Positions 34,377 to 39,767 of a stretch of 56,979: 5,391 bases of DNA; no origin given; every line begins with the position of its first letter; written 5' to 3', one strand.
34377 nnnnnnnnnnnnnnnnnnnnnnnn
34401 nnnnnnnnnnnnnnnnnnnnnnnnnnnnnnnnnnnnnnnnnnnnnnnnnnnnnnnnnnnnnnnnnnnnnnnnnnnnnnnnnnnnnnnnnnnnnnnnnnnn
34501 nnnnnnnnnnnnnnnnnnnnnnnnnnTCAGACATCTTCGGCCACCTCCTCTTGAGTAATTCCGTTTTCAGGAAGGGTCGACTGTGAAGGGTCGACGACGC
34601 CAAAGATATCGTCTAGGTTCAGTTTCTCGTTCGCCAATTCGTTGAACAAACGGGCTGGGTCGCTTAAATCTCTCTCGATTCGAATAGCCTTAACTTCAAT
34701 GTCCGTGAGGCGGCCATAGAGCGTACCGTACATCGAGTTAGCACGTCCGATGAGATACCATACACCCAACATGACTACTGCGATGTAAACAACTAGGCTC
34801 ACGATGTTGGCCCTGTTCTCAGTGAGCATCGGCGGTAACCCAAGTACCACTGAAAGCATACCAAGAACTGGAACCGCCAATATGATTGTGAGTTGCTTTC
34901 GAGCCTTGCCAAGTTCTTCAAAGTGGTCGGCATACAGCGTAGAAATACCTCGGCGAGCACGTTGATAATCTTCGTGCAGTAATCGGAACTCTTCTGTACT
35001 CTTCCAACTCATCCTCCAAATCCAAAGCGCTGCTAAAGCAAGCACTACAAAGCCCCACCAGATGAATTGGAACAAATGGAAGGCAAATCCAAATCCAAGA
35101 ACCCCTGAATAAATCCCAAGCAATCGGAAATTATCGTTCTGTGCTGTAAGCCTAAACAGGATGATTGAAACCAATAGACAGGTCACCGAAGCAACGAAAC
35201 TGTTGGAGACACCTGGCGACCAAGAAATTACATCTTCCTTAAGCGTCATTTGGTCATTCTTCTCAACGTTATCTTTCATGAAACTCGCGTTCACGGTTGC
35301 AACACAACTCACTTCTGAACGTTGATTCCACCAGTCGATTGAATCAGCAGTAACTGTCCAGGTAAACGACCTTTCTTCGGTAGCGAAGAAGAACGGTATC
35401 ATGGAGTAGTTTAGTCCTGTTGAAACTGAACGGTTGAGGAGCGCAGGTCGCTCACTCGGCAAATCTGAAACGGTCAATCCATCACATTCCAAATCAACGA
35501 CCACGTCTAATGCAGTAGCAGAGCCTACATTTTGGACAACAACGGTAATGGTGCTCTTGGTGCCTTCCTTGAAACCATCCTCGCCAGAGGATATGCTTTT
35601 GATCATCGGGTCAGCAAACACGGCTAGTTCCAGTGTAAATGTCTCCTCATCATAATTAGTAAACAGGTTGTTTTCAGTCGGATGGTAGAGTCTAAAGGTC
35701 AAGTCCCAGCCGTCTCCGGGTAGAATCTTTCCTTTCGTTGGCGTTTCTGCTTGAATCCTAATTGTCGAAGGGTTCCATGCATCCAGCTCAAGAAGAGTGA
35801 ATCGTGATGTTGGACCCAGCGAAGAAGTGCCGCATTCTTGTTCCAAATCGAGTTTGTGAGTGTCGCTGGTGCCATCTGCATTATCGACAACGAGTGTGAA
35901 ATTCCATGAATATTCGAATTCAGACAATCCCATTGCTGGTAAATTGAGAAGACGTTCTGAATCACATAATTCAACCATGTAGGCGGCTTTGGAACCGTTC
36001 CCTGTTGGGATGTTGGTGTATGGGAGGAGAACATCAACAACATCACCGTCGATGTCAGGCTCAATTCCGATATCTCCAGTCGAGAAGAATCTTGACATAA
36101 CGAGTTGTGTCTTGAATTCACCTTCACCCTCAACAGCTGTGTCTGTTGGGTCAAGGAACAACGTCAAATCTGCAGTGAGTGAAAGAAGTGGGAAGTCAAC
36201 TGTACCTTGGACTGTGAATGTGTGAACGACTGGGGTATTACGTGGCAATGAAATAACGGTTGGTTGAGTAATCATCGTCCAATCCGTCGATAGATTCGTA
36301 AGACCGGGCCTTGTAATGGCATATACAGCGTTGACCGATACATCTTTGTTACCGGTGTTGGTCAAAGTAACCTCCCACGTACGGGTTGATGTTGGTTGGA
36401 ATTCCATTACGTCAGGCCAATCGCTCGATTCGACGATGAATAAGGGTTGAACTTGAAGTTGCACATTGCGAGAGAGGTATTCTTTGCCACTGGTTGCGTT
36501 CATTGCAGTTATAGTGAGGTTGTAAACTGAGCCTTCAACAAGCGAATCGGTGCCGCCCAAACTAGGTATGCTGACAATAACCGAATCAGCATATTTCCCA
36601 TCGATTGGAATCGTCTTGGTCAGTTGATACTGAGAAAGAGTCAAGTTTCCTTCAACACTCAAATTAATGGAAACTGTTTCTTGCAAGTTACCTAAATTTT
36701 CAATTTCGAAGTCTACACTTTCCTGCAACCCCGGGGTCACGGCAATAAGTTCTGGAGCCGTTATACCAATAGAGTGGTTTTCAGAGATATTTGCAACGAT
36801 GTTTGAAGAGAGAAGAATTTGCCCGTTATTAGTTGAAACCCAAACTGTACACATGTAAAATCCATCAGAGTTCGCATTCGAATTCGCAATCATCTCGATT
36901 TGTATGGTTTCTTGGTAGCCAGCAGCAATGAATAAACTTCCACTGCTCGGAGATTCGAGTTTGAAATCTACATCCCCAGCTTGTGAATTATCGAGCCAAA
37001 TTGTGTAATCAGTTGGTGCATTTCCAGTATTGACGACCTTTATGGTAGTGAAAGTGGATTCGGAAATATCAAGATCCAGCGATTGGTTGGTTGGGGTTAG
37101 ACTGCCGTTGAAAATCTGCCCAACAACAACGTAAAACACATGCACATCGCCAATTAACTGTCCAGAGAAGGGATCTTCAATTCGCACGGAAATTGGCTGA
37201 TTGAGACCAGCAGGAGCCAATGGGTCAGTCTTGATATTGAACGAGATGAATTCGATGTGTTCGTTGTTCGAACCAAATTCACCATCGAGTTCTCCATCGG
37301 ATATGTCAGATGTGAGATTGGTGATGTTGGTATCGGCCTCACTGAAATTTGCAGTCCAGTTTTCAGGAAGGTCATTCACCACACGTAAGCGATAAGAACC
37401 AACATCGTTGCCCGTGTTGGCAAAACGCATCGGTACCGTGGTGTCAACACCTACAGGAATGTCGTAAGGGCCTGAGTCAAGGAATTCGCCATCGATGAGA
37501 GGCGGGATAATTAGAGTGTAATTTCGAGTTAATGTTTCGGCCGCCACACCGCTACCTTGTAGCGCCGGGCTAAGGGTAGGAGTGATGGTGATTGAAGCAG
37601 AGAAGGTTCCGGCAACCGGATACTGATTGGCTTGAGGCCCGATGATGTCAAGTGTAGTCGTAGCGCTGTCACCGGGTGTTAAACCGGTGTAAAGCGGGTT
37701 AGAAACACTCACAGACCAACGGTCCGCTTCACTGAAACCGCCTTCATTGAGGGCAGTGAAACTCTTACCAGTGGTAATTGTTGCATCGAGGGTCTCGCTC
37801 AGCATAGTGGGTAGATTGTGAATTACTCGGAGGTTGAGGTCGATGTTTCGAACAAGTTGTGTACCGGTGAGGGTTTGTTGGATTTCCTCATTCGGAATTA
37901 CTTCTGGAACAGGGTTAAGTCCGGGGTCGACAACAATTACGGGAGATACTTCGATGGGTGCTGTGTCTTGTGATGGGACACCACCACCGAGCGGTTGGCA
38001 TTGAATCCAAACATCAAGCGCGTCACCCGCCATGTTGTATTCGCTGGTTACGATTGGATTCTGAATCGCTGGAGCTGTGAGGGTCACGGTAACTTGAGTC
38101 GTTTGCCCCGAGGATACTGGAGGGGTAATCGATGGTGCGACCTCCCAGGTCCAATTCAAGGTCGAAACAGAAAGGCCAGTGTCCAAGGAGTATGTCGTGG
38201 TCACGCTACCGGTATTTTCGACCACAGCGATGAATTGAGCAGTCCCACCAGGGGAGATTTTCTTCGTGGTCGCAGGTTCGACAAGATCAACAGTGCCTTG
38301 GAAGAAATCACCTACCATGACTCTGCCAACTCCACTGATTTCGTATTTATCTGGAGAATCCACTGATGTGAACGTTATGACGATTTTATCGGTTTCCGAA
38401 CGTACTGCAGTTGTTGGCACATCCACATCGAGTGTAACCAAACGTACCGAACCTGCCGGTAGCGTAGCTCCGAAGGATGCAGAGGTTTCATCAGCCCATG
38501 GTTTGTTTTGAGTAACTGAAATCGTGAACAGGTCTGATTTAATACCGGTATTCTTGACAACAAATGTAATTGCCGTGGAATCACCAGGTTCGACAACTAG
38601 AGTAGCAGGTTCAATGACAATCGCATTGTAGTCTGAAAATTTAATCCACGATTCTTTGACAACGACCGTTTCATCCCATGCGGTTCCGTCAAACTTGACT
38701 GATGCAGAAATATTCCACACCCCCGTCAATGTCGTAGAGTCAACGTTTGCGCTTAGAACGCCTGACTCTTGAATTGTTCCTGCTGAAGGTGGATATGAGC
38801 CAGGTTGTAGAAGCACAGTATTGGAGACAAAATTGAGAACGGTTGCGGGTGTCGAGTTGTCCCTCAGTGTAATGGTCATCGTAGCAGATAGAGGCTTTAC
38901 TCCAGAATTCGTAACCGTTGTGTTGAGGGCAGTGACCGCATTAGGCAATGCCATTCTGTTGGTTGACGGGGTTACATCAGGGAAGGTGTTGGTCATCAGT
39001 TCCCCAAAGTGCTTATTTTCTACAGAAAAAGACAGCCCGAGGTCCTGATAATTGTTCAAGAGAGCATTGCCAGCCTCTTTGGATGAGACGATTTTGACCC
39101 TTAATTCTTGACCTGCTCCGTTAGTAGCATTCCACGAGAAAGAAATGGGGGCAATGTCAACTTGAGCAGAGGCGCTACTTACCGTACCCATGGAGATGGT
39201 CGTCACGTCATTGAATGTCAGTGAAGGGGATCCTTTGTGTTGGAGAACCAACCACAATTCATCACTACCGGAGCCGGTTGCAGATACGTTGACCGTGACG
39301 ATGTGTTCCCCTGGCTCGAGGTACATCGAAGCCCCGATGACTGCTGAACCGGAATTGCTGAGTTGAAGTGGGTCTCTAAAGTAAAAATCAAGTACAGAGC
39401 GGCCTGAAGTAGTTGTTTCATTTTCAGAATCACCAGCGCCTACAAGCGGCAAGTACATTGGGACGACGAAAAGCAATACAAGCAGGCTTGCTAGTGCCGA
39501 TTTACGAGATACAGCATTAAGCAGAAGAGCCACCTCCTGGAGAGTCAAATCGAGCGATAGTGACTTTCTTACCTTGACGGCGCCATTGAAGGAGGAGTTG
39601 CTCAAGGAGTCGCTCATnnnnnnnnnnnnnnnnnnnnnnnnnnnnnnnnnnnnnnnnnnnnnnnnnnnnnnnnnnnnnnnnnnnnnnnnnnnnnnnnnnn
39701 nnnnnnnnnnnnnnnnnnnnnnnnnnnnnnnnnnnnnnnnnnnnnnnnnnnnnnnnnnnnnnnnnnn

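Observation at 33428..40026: Uncharacterised three-gene module joined to the 5' side of the archaellum operon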

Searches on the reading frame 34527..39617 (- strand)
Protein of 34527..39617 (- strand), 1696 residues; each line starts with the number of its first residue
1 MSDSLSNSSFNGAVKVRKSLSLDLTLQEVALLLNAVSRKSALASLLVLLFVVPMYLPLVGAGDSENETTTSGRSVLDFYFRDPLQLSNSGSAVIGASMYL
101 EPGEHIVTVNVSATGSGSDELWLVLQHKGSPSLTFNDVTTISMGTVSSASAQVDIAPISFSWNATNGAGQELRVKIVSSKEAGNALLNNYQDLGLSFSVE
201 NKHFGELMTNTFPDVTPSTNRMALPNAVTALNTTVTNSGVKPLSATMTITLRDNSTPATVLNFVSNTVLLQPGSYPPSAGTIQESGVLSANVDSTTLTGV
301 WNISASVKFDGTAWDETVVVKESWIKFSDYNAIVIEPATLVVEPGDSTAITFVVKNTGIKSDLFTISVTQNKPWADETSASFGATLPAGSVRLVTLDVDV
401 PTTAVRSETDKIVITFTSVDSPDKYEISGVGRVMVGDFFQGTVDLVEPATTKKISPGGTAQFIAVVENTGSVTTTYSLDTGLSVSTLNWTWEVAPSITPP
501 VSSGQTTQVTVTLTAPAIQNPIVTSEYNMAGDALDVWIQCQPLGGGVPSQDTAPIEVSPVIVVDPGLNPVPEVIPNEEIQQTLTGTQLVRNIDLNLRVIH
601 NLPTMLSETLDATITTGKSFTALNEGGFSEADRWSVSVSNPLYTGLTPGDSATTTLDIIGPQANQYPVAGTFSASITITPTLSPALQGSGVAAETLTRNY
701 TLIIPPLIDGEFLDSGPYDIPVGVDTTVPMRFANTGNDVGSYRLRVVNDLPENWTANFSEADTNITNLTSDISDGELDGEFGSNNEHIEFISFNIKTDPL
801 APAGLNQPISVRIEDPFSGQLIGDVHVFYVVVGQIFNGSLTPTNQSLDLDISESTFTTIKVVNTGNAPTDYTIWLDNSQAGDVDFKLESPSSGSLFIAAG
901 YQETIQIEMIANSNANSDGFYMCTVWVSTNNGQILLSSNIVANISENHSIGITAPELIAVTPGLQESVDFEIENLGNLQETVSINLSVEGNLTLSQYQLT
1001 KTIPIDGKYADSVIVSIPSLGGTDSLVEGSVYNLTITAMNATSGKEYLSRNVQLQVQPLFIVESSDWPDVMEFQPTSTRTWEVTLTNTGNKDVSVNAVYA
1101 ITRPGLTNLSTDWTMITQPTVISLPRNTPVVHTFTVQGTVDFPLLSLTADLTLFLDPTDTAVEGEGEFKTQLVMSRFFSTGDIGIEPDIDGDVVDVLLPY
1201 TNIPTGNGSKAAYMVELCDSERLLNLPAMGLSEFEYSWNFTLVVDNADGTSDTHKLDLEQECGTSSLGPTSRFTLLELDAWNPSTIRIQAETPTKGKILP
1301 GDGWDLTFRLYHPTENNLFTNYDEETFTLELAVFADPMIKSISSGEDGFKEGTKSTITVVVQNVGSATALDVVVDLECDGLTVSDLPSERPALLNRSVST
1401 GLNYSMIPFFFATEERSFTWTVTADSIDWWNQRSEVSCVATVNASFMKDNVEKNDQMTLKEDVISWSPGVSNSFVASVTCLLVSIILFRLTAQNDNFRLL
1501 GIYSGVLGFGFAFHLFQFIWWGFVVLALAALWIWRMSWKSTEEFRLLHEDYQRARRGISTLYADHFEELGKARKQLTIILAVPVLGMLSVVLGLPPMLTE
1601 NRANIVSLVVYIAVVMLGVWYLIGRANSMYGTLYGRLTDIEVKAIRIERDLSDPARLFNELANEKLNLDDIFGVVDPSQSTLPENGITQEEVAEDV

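Call 3: search_protein_families(library=pfam, proteins=[window:34527-39617:-], max_evalue=0.1)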
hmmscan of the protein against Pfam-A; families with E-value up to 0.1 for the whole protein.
window:34527-39617:- (1696 aa): 6 families
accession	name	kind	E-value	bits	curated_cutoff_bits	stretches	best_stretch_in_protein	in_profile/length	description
PF10633.15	NPCBM_assoc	-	2.5e-07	31.2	24.4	1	342-406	1-66/78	NPCBM-associated, NEW3 domain of alpha-galactosidase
PF07705.17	CARDB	-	0.00011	22.8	22.7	1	1342-1426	8-85/101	CARDB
PF11614.14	FixG_C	-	0.00087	19.9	25.6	0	355-424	40-107/119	IG-like fold at C-terminal of FixG, putative oxidoreductase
PF22544.2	HYDIN_VesB_CFA65-like_Ig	-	0.0027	18.3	25.5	0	342-418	15-88/100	HYDIN/CFA65/VesB-like, Ig-like domain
PF23951.1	DUF7282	-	0.016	15.9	27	0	91-127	40-77/112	Domain of unknown function (DUF7282)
PF19865.4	DUF6338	-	0.027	14.5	26.5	0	1471-1546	41-112/205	Family of unknown function (DUF6338)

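Call 4: search_protein_families(library=ncbifam, proteins=[window:34527-39617:-], max_evalue=0.1)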
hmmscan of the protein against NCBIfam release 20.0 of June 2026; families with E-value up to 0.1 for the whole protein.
window:34527-39617:- (1696 aa): 2 families
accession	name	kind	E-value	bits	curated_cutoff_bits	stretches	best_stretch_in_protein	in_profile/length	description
NF033506.0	PACE-CTERM-PROT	exception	4.2e-05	22.4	110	1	330-415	483-569/627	putative S-layer protein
NF052591.1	ArlG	equivalog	0.0015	18.6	110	0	981-1048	70-135/148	archaellum stator protein ArlG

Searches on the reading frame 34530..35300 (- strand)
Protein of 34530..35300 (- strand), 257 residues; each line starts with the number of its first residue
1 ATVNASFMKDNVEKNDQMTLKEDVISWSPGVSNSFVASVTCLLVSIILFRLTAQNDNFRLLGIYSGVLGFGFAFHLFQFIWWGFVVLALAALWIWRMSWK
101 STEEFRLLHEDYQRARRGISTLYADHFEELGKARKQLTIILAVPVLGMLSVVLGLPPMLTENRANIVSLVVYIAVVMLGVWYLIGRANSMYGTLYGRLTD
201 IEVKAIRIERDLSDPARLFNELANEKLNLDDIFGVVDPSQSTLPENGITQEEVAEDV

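Call 78: search_solved_structures(query=A7, max_evalue=10)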
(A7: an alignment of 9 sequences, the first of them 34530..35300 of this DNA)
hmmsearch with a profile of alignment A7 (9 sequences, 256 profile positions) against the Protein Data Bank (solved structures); distinct sequences matched with E-value up to 10: 2.
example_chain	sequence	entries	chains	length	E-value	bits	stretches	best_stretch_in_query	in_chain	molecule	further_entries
9i3t_A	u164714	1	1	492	0.27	13.6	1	178-222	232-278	Medium-wave-sensitive opsin 1,Soluble cytochrome b562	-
1j08_A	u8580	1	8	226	2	10.7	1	109-153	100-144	glutaredoxin-like protein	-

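Call 79: search_protein_families(library=pfam, alignment_id=A7, max_evalue=10)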
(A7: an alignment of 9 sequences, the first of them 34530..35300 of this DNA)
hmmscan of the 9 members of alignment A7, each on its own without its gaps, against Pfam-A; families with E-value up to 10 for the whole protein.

A. member 1, window:34530-35300:- (257 aa): 4 families
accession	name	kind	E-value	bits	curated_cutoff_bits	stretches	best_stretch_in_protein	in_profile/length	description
PF03006.26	HlyIII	-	0.27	11.3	26.2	1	133-193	104-164/224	Haemolysin-III related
PF19865.4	DUF6338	-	0.97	9.4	26.5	1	32-107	41-112/205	Family of unknown function (DUF6338)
PF13974.11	YebO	-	1.5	9.5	27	0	85-114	6-37/80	YebO-like protein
PF11992.13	TgpA_N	-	1.7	8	30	1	33-156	79-182/333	TgpA N-terminal domain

B. families by the number of members that match (of 9 scanned): 27 families (the first 25 are shown)
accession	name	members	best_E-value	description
PF01040.23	UbiA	2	0.00032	UbiA prenyltransferase family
PF11992.13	TgpA_N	2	0.13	TgpA N-terminal domain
PF13567.11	DUF4131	2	0.37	Domain of unknown function (DUF4131)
PF19744.4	DUF6232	2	6.3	Family of unknown function (DUF6232)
PF02453.23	Reticulon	1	0.0071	Reticulon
PF16707.10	CagS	1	0.018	Cag pathogenicity island protein S of Helicobacter pylori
PF14995.11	TMEM107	1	0.023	Transmembrane protein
PF07331.16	TctB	1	0.029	Tripartite tricarboxylate transporter TctB family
PF07695.17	7TMR-DISM_7TM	1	0.034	7TM diverse intracellular signalling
PF09843.14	DUF2070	1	0.045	Predicted membrane protein (DUF2070)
PF01757.29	Acyl_transf_3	1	0.068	Acyltransferase domain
PF20123.4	DUF6513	1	0.091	Family of unknown function (DUF6513)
PF17213.9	Hydin_ADK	1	0.13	Hydin Adenylate kinase-like domain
PF21876.2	STIV_turret_2nd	1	0.14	C381 turret protein 2nd galactose-binding domain-like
PF04995.19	CcmD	1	0.24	Heme exporter protein D (CcmD)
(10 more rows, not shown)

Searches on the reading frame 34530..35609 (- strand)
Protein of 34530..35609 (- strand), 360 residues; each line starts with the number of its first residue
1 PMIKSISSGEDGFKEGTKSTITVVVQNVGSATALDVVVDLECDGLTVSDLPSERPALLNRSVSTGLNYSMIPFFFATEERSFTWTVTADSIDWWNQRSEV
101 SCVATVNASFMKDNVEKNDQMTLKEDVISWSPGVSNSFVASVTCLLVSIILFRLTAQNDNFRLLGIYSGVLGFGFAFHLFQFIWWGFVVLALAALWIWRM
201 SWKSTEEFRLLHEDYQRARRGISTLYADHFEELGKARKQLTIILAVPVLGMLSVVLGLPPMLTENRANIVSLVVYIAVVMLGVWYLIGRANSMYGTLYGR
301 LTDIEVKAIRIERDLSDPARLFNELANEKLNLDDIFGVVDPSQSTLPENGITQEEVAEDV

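Call 72: find_homologous_proteins(query=window:34530-35609:-, max_evalue=0.001)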
Query window:34530-35609:- (360 aa): 86 proteins with E <= 0.001 among 8000 candidates.
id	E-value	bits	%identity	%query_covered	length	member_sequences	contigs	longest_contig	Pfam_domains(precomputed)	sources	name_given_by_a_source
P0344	1.8e-161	555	69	100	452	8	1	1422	-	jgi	jgi:hypothetical protein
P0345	1.2e-160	552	89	76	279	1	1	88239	-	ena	-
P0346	4.4e-151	521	65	100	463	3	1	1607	-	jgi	jgi:hypothetical protein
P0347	9.0e-149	513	77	81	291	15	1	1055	-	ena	-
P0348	3.6e-146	505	63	100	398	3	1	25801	-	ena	-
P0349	1.3e-135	470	63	90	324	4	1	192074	-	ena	-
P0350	2.6e-126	439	69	76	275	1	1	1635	-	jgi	jgi:hypothetical protein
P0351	3.3e-110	387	53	100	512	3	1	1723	-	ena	-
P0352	5.8e-106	373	53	96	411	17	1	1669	-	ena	-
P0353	6.3e-105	369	48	100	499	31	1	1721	-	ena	-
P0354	7.4e-104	366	48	100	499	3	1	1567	-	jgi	jgi:hypothetical protein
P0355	2.0e-103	364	48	100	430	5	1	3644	-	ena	-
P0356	2.0e-103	364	50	99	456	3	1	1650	-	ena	-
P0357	6.0e-101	356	51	95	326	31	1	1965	-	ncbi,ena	-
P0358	1.2e-100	355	55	78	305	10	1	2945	-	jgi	jgi:hypothetical protein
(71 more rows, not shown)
